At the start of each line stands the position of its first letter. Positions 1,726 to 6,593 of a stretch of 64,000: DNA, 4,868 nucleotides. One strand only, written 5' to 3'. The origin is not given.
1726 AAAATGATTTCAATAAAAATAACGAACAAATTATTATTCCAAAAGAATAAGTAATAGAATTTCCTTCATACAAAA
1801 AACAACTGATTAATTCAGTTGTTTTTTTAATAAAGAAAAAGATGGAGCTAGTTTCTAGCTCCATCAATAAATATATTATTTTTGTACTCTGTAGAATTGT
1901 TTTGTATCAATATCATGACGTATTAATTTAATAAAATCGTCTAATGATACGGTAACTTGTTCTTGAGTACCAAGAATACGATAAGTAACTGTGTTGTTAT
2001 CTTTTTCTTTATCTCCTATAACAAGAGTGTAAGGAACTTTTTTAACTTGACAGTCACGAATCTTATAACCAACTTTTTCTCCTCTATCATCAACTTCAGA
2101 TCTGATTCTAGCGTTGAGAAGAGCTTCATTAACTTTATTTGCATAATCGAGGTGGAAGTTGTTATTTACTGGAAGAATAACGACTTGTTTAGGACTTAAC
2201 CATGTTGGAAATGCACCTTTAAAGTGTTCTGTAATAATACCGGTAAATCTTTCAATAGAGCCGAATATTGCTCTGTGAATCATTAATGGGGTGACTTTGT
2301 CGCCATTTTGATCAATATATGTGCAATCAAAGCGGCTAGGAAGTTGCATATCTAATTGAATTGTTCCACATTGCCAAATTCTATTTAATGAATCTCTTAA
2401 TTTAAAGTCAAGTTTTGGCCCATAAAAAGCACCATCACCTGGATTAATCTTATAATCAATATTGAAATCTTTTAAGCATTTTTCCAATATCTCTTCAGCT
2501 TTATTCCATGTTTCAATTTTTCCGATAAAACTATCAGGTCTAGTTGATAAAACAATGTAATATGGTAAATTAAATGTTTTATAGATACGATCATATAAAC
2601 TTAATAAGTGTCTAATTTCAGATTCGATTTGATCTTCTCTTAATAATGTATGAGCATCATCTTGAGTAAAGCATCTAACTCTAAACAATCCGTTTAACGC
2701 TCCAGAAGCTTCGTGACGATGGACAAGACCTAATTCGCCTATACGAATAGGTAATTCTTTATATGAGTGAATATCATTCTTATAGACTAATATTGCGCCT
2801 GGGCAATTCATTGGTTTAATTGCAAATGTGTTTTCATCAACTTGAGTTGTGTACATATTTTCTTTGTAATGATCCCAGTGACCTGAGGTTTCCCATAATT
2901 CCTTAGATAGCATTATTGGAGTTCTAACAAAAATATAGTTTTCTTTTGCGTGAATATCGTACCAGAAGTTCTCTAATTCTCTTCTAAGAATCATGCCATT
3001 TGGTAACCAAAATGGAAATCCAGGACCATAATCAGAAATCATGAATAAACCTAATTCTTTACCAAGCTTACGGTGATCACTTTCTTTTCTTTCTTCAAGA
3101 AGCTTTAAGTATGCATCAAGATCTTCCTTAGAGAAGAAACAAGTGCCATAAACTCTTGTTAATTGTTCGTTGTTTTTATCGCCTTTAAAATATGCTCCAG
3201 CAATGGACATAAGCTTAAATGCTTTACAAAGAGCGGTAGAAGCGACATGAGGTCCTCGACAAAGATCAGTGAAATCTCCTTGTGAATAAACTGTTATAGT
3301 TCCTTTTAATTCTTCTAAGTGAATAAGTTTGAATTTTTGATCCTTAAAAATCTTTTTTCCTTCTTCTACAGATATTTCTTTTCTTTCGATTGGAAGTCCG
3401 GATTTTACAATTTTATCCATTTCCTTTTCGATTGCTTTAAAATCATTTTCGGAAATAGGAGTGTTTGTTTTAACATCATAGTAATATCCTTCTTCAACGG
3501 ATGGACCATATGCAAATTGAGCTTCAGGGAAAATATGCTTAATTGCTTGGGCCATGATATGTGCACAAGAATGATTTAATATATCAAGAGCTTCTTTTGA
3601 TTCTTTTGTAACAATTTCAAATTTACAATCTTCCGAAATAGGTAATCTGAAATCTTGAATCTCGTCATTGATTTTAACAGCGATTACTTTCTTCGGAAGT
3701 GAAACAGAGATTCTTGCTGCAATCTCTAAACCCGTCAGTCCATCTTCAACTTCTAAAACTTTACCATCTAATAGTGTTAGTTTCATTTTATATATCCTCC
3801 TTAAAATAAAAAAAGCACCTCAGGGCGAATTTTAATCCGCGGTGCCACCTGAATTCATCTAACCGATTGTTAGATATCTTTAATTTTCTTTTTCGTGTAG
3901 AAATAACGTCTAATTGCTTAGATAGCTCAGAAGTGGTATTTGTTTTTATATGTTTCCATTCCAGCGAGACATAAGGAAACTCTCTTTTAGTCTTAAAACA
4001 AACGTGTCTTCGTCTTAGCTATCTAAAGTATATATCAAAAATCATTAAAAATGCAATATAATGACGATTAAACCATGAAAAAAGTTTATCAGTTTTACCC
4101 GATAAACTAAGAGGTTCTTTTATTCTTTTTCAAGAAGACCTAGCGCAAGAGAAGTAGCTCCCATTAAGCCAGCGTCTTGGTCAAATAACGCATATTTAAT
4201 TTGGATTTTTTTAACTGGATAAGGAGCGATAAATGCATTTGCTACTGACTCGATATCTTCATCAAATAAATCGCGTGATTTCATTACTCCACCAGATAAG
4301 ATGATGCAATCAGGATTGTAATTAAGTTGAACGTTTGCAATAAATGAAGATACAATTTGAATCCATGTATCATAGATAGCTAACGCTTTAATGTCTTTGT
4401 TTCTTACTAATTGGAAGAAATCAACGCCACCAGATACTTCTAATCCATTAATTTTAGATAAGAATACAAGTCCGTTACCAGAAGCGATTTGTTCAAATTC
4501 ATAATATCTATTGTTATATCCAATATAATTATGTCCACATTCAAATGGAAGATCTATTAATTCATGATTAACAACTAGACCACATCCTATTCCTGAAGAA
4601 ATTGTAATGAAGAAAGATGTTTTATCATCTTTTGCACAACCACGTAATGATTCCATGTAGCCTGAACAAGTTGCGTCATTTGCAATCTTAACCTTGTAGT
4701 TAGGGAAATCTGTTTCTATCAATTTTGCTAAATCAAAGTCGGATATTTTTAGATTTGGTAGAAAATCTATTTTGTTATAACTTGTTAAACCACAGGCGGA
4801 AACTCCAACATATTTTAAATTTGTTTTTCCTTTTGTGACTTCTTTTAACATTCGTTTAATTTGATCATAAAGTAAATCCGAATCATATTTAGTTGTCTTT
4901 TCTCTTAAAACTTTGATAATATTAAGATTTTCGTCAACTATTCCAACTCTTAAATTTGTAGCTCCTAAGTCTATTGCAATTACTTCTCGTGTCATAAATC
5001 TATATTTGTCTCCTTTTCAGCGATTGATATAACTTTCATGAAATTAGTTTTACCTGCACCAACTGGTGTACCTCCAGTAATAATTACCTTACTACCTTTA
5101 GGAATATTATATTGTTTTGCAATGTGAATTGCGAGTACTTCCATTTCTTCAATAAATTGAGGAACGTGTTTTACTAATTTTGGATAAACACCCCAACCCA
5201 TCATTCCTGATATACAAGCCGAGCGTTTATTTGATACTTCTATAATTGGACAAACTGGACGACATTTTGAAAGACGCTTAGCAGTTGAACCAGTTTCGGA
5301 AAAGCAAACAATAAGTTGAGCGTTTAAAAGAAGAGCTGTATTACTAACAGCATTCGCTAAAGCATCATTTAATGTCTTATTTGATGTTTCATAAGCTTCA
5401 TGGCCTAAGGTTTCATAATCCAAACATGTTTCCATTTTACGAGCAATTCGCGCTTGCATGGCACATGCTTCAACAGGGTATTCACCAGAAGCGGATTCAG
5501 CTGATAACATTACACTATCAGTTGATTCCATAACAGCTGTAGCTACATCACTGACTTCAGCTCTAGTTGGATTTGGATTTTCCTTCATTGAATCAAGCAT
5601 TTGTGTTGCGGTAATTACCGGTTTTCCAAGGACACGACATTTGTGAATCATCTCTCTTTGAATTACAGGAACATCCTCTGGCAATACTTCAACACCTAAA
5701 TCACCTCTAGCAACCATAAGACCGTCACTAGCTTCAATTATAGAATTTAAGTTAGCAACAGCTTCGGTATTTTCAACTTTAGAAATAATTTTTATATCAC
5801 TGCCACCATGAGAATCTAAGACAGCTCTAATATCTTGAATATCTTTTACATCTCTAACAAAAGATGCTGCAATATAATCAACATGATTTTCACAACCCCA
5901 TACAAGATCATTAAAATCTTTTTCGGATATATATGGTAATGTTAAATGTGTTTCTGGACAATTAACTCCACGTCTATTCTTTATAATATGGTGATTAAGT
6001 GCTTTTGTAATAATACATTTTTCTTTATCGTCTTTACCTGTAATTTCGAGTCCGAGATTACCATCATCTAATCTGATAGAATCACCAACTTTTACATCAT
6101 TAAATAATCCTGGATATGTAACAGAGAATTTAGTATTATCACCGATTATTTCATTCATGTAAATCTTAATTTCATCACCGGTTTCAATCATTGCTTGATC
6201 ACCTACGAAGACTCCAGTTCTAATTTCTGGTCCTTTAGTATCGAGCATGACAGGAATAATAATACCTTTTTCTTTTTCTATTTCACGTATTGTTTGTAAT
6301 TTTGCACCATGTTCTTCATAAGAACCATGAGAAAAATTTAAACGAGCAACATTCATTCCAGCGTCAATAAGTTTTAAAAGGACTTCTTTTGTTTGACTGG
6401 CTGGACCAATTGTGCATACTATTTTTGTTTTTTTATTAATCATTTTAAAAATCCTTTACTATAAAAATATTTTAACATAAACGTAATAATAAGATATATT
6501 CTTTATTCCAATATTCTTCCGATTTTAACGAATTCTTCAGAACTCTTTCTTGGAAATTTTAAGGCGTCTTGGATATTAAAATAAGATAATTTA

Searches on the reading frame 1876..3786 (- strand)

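Call 48: search_protein_families(library=pfam, proteins=[window:1876-3786:-], max_evalue=0.00001)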
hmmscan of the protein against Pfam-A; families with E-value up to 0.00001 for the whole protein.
window:1876-3786:- (636 aa): 4 families
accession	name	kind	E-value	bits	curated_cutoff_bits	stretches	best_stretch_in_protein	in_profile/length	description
PF00587.30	tRNA-synt_2b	-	1.6e-44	152.5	29.3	1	312-522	1-179/179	tRNA synthetase class II core domain (G, H, P, S and T)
PF03129.25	HGTP_anticodon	-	5.5e-26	91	21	1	534-623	1-92/94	Anticodon binding domain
PF07973.19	tRNA_SAD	-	7e-17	61.6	24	1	164-213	1-44/44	Threonyl and Alanyl tRNA synthetase second additional domain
PF02824.27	TGS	-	3e-06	27.6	22.2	1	3-60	3-60/60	TGS domain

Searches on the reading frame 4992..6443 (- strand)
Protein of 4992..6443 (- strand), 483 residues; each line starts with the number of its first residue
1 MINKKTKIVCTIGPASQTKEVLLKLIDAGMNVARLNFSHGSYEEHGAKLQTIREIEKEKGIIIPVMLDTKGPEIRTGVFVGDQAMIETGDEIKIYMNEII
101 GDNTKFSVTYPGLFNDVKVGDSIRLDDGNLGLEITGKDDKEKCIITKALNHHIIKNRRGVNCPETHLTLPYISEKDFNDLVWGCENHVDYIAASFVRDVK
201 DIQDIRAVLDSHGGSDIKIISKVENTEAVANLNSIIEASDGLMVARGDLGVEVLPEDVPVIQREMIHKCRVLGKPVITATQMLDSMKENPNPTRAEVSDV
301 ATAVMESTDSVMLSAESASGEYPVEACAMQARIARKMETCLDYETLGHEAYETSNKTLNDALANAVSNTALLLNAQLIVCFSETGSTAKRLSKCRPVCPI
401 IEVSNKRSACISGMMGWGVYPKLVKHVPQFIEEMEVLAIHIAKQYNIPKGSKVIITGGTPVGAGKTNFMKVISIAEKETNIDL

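Call 48: search_protein_families(library=pfam, proteins=[window:4992-6443:-], max_evalue=0.00001)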
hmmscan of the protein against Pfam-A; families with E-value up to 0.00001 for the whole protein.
window:4992-6443:- (483 aa): 2 families
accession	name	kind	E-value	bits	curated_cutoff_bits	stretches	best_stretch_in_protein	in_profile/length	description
PF00224.27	PK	-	1.3e-125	419.3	30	1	4-326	2-327/328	Pyruvate kinase, barrel domain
PF02887.21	PK_C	-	4.2e-25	88.5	28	1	360-472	1-114/114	Pyruvate kinase, alpha/beta domain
